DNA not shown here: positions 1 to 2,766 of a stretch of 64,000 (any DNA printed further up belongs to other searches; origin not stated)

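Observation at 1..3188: Autotransporter adhesin gene next to betT where K-12 has pdeL (yahA)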

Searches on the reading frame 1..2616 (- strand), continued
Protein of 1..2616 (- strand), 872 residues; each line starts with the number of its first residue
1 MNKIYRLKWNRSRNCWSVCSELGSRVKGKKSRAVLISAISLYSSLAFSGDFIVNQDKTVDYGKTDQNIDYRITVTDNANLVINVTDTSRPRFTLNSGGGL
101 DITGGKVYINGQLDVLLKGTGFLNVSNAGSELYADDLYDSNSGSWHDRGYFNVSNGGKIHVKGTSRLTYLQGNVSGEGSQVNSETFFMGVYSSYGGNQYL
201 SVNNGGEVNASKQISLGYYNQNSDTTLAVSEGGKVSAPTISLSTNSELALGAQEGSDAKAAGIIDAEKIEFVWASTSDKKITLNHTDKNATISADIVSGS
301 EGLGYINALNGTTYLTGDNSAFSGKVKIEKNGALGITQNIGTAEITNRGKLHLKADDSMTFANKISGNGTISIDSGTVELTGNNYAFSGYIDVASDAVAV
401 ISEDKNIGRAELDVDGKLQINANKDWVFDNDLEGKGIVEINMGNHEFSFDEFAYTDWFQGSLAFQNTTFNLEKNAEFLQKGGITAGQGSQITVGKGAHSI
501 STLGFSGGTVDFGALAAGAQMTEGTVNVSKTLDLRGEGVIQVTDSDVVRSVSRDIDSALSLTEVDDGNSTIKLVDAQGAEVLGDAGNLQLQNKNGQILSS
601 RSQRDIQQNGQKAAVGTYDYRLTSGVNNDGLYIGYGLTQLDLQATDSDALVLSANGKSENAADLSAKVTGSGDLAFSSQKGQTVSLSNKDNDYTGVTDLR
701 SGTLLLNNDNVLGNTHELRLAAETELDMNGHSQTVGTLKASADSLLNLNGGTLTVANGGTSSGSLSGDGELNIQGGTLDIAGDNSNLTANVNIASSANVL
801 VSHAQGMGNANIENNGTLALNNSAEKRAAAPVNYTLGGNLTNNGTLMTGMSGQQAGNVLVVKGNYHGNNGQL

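Call 76: predict_structure(alignment_id=A1)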
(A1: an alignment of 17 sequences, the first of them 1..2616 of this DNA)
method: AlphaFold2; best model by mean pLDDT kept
length: 872 residues; sequences in the alignment: 17
mean_pLDDT: 86.3   pTM: 0.72
mean pLDDT of the five models: 86.3, 86.0, 85.7, 85.2, 84.3
residues with pLDDT >= 90: 492; 70-90: 276; 50-70: 65; < 50: 39
segments of 3 or more residues with pLDDT < 50: 1-4, 20-48, 825-828
pLDDT, mean of each block of 10 residues (from residue 1): 56 57 32 32 38 89 81 93 82 88 94 86 94 88 70 97 91 96 94 81 98 91 92 98 94 97 97 78 97 89 85 96 94 94 95 93 96 97 94 97 91 98 95 97 96 92 97 91 95 88 94 72 77 90 81 71 67 88 84 88 85 89 83 87 89 69 80 88 80 92 89 93 93 95 93 96 93 95 90 95 84 94 58 87 89 74 90 87
secondary structure, 60 per line:
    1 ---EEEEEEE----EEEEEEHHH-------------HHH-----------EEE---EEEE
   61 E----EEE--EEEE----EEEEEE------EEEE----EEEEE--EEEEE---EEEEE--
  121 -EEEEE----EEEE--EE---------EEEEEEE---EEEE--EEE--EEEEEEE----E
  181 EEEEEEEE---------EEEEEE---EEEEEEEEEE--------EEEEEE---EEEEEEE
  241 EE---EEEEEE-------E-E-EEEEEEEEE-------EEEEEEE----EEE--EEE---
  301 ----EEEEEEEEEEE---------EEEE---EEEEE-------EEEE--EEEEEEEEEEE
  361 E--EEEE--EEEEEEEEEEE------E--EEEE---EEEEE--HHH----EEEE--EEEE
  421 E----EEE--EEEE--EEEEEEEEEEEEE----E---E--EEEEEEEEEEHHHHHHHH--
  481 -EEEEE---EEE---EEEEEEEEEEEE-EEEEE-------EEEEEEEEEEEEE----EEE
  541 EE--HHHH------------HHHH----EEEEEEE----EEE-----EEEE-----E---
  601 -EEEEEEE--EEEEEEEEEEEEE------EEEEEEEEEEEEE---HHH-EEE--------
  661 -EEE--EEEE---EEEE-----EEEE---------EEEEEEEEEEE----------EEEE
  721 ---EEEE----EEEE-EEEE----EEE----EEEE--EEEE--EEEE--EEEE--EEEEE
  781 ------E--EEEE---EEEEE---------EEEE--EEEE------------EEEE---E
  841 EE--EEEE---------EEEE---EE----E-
elements in order (helices of 4 or more, strands of 3 or more residues): E4-10 E15-20 E51-53 E57-61 E66-68 E71-74 E79-84 E91-94 E99-103 E106-110 E114-118 E122-126 E131-134 E148-154 E158-161 E164-166 E169-175 E180-188 E198-203 E207-216 E225-230 E234-242 E246-251 E263-271 E279-285 E290-292 E295-297 E305-315 E325-328 E332-336 E344-347 E350-361 E364-367 E370-380 E390-393 E397-401 E411-414 E417-421 E426-428 E431-434 E437-449 E461-470 H471-478 E482-486 E490-492 E496-507 E509-513 E521-533 E538-542 H545-548 H561-564 E569-575 E580-582 E588-591 E602-608 E611-623 E630-642 E650-652 E662-664 E667-670 E674-677 E683-686 E696-706 E717-720 E724-727 E732-735 E737-740 E745-747 E752-755 E758-761 E764-767 E770-773 E776-780 E790-793 E797-801 E811-814 E817-820 E833-836 E840-842 E845-848 E858-861

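Call 78: fold_search(model_id=the predicted structure, library=pdb)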
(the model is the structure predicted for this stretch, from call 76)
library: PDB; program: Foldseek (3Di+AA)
matches with E <= 10: 82; with E <= 0.001: 4
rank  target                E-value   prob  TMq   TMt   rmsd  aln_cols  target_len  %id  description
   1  7koh_C                6.1e-06  1.00  0.19  0.28  18.2       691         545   14  Crystal structure of antigen 43 from Escherichia coli EDL933 (released 2022-03-09)
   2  4kh3                  6.1e-06  0.99  0.11  0.16  19.4       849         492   13  Structure of a bacterial self-associating protein (released 2014-01-15)
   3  7koh_B                4.6e-05  1.00  0.15  0.21  17.1       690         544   14  Crystal structure of antigen 43 from Escherichia coli EDL933 (released 2022-03-09)
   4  7koh_D                8.2e-05  1.00  0.21  0.31  19.4       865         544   12  Crystal structure of antigen 43 from Escherichia coli EDL933 (released 2022-03-09)
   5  7koh_A                1.3e-03  0.51  0.11  0.14  19.7       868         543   12  Crystal structure of antigen 43 from Escherichia coli EDL933 (released 2022-03-09)
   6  6bea                  7.7e-03  0.38  0.11  0.19  22.0       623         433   11  Crystal structure of the autotransporter UpaB from E. coli strain CFT073 (released 2019-04-10)
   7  2iou_G                9.7e-03  0.72  0.16  0.22  15.7       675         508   13  Major Tropism Determinant P1 (Mtd-P1) Variant Complexed with Bordetella brochiseptica Virulence Factor Pertactin extra (released 2007-10-23)
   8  1dab                  1.2e-02  0.77  0.18  0.24  15.7       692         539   11  The Structure of Bordetella Pertussis Virulence Factor P.69 Pertactin (released 1999-12-15)
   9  3h09_B                1.5e-02  0.60  0.17  0.16  18.1       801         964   12  The structure of Haemophilus influenzae IgA1 protease (released 2009-04-21)
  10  5ke1_B                2.6e-02  0.60  0.11  0.21  13.9       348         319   14  Structure of a C-terminal fragment of the IcsA/VirG passenger-domain (released 2017-03-15)
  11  4q1q_A                3.2e-02  0.72  0.12  0.30  14.1       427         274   12  Crystal structure of TibC-catalyzed hyper-glycosylated TibA55-350 fragment (released 2014-09-17)
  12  3h09_A                4.0e-02  0.21  0.13  0.13  19.3       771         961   11  The structure of Haemophilus influenzae IgA1 protease (released 2009-04-21)
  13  5ke1_A                6.7e-02  0.25  0.11  0.20  15.4       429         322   13  Structure of a C-terminal fragment of the IcsA/VirG passenger-domain (released 2017-03-15)
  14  3sze                  7.7e-02  0.20  0.14  0.13  21.4       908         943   10  Crystal structure of the passenger domain of the E. coli autotransporter EspP (released 2011-10-12)
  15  6nyf_A                8.4e-02  0.12  0.12  0.13  21.9       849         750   10  Helicobacter pylori Vacuolating Cytotoxin A Oligomeric Assembly 1 (OA-1) (released 2019-03-27)
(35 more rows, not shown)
